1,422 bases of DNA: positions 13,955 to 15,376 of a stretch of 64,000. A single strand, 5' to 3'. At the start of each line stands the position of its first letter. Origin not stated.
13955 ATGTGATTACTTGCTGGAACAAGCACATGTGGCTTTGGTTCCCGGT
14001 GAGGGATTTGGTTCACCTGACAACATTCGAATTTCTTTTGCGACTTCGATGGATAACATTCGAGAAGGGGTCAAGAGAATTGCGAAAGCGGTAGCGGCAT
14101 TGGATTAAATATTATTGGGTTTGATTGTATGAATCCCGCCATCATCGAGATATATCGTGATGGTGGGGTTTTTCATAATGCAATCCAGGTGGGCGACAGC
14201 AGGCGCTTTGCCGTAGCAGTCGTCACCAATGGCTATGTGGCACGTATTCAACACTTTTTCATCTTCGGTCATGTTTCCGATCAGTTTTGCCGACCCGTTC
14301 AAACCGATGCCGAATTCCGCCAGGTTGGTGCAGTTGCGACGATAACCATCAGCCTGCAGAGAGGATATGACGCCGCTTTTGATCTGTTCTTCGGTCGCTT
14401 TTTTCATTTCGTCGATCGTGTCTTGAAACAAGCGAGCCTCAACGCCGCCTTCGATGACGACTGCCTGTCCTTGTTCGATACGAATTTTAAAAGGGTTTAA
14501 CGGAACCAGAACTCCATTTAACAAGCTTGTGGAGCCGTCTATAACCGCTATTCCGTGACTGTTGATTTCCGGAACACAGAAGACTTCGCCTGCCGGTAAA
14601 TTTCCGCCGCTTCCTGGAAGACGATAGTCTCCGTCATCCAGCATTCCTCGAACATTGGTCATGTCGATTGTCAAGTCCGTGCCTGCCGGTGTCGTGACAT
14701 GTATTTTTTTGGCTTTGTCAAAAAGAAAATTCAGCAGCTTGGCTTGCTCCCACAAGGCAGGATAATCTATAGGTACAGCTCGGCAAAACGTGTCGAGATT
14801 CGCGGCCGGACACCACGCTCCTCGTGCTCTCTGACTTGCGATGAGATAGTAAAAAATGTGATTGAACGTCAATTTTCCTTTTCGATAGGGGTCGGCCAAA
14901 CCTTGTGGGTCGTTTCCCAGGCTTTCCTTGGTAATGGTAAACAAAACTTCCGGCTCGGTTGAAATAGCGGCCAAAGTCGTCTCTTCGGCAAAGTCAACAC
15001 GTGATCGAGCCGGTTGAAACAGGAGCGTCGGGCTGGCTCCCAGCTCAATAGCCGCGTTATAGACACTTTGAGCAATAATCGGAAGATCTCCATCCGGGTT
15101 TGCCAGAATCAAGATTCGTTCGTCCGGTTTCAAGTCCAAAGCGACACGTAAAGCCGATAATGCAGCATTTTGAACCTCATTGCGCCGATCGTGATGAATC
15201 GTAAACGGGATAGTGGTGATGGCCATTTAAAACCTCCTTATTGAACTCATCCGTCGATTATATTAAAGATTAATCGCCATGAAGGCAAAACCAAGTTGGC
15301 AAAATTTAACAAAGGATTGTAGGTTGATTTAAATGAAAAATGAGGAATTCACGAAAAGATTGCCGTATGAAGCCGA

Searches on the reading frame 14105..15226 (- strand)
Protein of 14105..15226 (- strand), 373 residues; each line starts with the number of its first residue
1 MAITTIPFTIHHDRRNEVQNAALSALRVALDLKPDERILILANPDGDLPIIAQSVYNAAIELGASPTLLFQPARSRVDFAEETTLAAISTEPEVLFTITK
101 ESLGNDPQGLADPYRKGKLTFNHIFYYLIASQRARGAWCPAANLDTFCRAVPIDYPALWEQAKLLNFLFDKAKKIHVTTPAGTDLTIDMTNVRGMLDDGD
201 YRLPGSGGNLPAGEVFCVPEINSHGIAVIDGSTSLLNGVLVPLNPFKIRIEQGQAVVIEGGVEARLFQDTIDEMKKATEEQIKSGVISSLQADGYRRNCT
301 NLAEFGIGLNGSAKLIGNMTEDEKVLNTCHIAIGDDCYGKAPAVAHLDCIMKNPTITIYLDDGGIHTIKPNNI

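Call 41: search_protein_families(library=pfam, proteins=[window:14105-15226:-], max_evalue=0.000001)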
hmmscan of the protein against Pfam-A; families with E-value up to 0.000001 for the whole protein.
window:14105-15226:- (373 aa): 0 families

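Call 66: search_protein_families(library=pfam, proteins=[window:14105-15226:-], max_evalue=0.0001)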
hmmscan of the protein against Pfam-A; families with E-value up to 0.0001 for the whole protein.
window:14105-15226:- (373 aa): 1 family
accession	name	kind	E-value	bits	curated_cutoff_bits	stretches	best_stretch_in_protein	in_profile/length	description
PF02073.20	Peptidase_M29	-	2.5e-06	27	27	0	166-271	197-303/406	Thermophilic metalloprotease (M29)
